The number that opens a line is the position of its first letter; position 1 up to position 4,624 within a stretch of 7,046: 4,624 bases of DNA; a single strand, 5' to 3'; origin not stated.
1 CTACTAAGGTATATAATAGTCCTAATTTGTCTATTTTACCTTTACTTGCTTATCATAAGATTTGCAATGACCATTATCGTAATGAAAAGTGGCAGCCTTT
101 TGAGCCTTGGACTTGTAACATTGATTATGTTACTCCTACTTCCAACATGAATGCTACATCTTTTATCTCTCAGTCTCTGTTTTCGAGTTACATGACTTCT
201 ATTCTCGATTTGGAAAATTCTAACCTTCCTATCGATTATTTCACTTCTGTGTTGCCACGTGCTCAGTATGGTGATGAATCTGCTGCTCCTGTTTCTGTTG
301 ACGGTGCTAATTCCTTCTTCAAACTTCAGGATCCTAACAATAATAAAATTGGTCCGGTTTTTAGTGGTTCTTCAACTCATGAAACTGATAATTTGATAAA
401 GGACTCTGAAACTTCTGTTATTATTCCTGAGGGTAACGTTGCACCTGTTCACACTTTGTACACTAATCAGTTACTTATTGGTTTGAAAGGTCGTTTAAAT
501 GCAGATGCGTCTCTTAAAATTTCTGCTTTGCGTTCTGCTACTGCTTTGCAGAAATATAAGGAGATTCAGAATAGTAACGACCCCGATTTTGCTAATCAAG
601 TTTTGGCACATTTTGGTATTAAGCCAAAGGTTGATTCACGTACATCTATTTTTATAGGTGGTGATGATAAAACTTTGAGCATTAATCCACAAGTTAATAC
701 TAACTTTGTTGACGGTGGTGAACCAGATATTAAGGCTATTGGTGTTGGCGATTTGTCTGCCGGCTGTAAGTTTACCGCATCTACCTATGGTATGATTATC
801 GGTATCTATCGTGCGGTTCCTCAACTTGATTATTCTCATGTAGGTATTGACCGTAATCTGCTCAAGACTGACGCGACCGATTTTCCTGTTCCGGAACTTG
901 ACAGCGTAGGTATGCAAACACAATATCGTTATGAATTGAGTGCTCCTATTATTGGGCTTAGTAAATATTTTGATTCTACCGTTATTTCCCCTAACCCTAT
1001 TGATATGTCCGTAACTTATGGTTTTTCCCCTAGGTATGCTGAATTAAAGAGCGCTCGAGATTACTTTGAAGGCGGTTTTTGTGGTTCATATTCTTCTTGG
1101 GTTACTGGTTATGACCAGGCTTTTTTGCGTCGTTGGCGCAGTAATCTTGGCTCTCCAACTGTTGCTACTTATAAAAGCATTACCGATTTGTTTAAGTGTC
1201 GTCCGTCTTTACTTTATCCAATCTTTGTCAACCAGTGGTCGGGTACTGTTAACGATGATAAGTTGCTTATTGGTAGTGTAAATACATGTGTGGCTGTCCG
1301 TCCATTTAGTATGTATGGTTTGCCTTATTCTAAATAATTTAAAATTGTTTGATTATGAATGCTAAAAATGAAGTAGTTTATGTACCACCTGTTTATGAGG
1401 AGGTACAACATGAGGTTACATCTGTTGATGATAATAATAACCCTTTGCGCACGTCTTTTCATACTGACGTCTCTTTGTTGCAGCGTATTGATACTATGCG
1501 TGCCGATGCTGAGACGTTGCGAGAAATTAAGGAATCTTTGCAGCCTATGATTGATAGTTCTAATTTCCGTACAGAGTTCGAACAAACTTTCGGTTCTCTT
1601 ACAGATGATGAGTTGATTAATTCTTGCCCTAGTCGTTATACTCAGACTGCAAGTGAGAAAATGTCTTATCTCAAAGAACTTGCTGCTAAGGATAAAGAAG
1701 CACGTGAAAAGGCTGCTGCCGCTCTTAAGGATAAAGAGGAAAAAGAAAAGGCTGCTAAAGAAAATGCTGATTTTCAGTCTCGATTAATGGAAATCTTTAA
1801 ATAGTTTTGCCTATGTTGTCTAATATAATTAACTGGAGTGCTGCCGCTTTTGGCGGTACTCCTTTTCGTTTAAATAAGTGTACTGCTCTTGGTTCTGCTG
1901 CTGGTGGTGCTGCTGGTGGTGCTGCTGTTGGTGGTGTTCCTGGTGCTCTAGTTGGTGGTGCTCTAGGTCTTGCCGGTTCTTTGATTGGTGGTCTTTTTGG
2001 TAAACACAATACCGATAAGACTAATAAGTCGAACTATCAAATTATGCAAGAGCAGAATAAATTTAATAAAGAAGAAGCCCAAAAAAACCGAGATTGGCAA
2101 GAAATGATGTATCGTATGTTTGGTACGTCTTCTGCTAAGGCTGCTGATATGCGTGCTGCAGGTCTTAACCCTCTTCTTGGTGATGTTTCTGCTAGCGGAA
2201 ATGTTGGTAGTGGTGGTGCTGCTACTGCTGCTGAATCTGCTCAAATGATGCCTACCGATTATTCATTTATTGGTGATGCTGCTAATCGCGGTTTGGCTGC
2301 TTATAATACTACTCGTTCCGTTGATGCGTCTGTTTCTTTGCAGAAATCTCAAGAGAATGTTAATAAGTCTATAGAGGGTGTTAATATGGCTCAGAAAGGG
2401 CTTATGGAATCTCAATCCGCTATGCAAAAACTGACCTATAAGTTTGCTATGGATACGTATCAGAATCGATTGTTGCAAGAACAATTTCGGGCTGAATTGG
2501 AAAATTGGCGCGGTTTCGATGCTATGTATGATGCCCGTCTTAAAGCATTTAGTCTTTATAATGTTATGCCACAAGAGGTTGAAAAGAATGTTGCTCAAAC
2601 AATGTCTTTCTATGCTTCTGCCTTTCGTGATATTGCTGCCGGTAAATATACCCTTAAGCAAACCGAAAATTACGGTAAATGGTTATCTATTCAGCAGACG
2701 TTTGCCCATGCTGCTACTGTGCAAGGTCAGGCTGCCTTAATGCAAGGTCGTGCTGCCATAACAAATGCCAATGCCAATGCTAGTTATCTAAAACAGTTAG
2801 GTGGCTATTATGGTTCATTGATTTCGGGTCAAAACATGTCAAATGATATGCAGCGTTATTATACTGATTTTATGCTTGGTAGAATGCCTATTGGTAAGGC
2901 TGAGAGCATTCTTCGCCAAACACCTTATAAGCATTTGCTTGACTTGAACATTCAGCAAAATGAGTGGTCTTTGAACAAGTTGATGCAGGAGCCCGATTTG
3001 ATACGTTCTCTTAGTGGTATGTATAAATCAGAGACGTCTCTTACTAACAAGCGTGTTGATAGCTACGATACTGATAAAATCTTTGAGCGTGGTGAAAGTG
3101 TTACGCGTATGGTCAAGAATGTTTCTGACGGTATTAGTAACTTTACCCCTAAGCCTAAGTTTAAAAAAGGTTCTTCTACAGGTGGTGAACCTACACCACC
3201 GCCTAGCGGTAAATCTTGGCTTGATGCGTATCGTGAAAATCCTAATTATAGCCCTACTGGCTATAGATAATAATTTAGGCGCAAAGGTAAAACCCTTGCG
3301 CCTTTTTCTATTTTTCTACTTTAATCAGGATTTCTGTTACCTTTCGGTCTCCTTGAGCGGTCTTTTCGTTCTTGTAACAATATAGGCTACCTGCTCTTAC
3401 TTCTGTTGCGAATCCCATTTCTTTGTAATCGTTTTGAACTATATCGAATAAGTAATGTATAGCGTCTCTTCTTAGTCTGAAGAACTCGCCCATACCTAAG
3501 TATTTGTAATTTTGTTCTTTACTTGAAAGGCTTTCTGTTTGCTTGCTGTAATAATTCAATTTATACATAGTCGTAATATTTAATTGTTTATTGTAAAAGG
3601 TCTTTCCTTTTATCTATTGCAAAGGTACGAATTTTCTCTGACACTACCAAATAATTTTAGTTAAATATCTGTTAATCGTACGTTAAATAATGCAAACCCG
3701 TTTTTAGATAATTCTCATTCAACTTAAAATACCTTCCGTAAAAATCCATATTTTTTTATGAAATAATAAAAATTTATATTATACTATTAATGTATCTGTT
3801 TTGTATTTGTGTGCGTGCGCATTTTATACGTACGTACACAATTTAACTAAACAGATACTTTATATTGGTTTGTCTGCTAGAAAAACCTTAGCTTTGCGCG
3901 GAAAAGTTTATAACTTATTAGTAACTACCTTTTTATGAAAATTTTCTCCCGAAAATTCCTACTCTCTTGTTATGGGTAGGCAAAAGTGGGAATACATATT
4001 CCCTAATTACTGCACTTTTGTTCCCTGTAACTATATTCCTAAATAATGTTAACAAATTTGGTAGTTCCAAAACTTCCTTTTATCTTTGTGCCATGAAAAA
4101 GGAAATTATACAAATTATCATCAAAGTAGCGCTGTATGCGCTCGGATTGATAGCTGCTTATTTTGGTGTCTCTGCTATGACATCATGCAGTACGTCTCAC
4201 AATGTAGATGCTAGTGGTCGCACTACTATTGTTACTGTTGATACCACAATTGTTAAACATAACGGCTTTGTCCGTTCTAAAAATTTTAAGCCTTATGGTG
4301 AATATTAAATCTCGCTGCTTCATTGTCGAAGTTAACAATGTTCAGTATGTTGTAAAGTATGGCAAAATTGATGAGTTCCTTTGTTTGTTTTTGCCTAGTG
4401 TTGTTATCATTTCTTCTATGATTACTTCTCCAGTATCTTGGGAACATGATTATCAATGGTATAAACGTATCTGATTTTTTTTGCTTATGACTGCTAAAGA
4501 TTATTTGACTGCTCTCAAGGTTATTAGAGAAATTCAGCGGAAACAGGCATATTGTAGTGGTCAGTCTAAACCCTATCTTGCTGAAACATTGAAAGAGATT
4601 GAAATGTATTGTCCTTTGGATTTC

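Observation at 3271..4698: A 1.43 kb non-core accessory module with divergent transcription sits between VP2 and VP4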

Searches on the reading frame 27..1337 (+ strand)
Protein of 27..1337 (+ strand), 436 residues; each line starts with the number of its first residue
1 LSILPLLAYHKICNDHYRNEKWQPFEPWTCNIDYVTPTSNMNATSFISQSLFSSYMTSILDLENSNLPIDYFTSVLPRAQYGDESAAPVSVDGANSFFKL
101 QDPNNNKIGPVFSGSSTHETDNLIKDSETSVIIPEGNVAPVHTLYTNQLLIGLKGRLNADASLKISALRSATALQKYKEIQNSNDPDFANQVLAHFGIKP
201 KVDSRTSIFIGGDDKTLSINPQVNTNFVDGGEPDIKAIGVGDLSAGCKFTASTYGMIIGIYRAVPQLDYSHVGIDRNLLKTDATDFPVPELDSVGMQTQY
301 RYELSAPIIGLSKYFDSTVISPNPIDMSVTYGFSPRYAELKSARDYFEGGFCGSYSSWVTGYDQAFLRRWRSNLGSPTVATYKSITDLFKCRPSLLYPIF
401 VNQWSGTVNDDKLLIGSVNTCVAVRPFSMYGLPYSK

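Call 7: search_protein_families(library=pfam, proteins=[window:27-1337:+], max_evalue=1)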
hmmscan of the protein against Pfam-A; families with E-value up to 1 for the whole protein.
window:27-1337:+ (436 aa): 1 family
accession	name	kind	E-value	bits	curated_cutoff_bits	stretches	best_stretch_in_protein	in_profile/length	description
PF02305.22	Phage_F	-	3.3e-09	36.5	25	1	4-351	132-432/501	Capsid protein (F protein)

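Call 8: search_protein_families(library=phrogs, proteins=[window:27-1337:+], max_evalue=1)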
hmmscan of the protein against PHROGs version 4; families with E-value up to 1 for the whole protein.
window:27-1337:+ (436 aa): 1 family
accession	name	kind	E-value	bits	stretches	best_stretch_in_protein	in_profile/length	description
phrog_514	-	head and packaging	3.8e-32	112.6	1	2-433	144-513/531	major head protein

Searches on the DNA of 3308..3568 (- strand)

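Call 66: search_rna_families(sources=[L022, L023, L024, L025, L026], threshold=evalue, max_evalue=0.1)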
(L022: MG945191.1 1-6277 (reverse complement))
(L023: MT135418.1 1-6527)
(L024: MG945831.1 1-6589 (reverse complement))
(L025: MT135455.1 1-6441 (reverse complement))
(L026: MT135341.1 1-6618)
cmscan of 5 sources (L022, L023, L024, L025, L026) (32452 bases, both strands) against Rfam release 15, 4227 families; matches with E-value up to 0.1: 1.
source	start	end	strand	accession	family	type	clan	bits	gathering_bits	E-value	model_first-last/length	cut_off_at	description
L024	1815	1869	-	RF02056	STnc390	Gene; sRNA;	-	33.6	50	0.0008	1-60/60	no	Salmonella sRNA STnc390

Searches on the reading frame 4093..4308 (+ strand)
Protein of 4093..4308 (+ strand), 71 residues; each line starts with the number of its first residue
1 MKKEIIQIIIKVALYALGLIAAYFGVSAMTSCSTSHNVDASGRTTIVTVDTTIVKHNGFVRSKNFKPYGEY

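Call 7: search_protein_families(library=pfam, proteins=[window:4093-4308:+], max_evalue=1)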
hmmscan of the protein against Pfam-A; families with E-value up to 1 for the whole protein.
window:4093-4308:+ (71 aa): 2 families
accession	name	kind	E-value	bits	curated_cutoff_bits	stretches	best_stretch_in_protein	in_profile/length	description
PF11381.13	DUF3185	-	0.0083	16.5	25.3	1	9-49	2-42/59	Protein of unknown function (DUF3185)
PF08505.15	MMR1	-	0.099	13.1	25.2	1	26-66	209-251/269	Mitochondrial Myo2 receptor-related protein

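Call 8: search_protein_families(library=phrogs, proteins=[window:4093-4308:+], max_evalue=1)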
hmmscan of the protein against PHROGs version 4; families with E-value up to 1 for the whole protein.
window:4093-4308:+ (71 aa): 4 families
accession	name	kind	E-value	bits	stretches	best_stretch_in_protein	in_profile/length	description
phrog_35642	-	unknown function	0.028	15.6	1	1-32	1-32/55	-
phrog_301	-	other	0.04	15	1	9-59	12-63/130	secreted protein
phrog_26356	-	unknown function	0.21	11.7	1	5-29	57-81/314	-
phrog_30767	-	head and packaging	0.74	10.5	1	10-31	7-28/34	virion structural protein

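Call 59: find_homologous_proteins(query=window:4093-4308:+, max_evalue=0.01)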
Query window:4093-4308:+ (71 aa): 843 proteins with E <= 0.01 among 843 candidates; the best 120 are listed.
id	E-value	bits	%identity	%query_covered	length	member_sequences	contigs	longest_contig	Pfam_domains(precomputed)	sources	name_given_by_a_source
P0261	1.7e-36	140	97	99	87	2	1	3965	-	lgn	-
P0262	2.4e-36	139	97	99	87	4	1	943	-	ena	-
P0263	4.1e-36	139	94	99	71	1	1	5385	-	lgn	-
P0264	9.6e-36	138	96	99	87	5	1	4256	-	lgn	-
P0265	1.2e-35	137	93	99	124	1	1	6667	-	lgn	-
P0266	1.3e-35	137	96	99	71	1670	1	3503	-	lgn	-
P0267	2.5e-35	136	91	99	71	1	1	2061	-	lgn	-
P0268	3.3e-35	136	95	85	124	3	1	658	-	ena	-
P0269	5.1e-35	135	90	99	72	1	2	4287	-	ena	-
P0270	7.1e-35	135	92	83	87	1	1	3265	-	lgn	-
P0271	9.0e-35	134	90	99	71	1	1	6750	-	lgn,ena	-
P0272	1.4e-34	134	93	83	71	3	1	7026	-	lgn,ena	-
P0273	1.4e-34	134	94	99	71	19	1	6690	-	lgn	-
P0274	1.4e-34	134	95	83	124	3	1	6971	-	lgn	-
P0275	2.1e-34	133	97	83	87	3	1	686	-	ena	-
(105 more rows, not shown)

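Call 78: search_protein_families(library=padloc, proteins=[window:4093-4308:+], max_evalue=1)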
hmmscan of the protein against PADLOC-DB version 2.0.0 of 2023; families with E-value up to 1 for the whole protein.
window:4093-4308:+ (71 aa): 0 families

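Call 79: search_protein_families(library=ncbifam, proteins=[window:4093-4308:+], max_evalue=1)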
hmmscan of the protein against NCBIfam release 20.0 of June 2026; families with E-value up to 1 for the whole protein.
window:4093-4308:+ (71 aa): 1 family
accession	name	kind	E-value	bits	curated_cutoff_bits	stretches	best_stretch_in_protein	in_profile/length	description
NF033216.1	lipo_YgdI_YgdR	subfamily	0.01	15.7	42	1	17-61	4-49/71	YgdI/YgdR family lipoprotein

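Call 88: find_related_loci(query=A4, collection=genome_contigs, flank=10000)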
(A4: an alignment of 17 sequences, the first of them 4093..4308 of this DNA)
Query A4 (71 aa) in genome_contigs; peptide patterns used: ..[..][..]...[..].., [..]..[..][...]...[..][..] (x = any residue, [..] = any of these).
8 stretches matched a pattern; 1 encode a relative of the query (tblastn E <= 1e-3); 1 distinct loci.
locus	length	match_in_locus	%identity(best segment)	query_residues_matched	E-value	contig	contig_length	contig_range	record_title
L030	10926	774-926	52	15-66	1e-13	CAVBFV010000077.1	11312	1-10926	Lachnospiraceae bacterium isolate H07604-L1_cleanbin_000017 genome assembly, contig: Spades_H07604-L1_contig_1405, whole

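Call 91: search_protein_families(library=pfam, proteins=[L030:7118-8416:+, L030:8577-9770:+, L030:10081-10557:+, L030:6683-6982:+, L030:938-2437:+, L030:4817-6013:+], max_evalue=0.001)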
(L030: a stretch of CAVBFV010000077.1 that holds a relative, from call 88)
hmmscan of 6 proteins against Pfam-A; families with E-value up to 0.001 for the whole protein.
L030:7118-8416:+ (432 aa): 4 families
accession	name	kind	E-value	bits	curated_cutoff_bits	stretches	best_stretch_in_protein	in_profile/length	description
PF13304.12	AAA_21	-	1.5e-22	81.5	27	1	48-372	3-304/304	AAA domain, putative AbiEii toxin, Type IV TA system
PF13175.12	AAA_15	-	2.5e-12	47.5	32.1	1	1-366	1-369/374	AAA ATPase domain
PF13476.12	AAA_23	-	0.00017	22.7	27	1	6-162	3-113/201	AAA domain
PF02463.25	SMC_N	-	0.00045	20.1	40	0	46-372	26-203/220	RecF/RecN/SMC N terminal domain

L030:8577-9770:+ (397 aa): 0 families

L030:10081-10557:+ (158 aa): 0 families

L030:6683-6982:+ (99 aa): 0 families

L030:938-2437:+ (499 aa): 1 family
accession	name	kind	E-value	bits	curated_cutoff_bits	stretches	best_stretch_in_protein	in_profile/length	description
PF23343.2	REP_ORF2-G2P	-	8.4e-15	55.3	27.8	1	144-245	16-97/99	Replication-associated protein ORF2/G2P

L030:4817-6013:+ (398 aa): 0 families

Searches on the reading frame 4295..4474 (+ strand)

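Call 7: search_protein_families(library=pfam, proteins=[window:4295-4474:+], max_evalue=1)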
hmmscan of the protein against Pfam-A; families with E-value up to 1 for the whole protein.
window:4295-4474:+ (59 aa): 0 families

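Call 8: search_protein_families(library=phrogs, proteins=[window:4295-4474:+], max_evalue=1)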
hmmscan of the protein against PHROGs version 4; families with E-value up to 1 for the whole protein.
window:4295-4474:+ (59 aa): 1 family
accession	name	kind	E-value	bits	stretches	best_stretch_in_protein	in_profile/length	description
phrog_14536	-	unknown function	0.22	12.4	1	20-46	29-57/70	-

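Call 78: search_protein_families(library=padloc, proteins=[window:4295-4474:+], max_evalue=1)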
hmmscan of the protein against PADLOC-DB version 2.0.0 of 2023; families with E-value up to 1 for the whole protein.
window:4295-4474:+ (59 aa): 0 families

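Call 79: search_protein_families(library=ncbifam, proteins=[window:4295-4474:+], max_evalue=1)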
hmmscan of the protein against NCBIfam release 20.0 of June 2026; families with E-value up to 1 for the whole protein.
window:4295-4474:+ (59 aa): 0 families
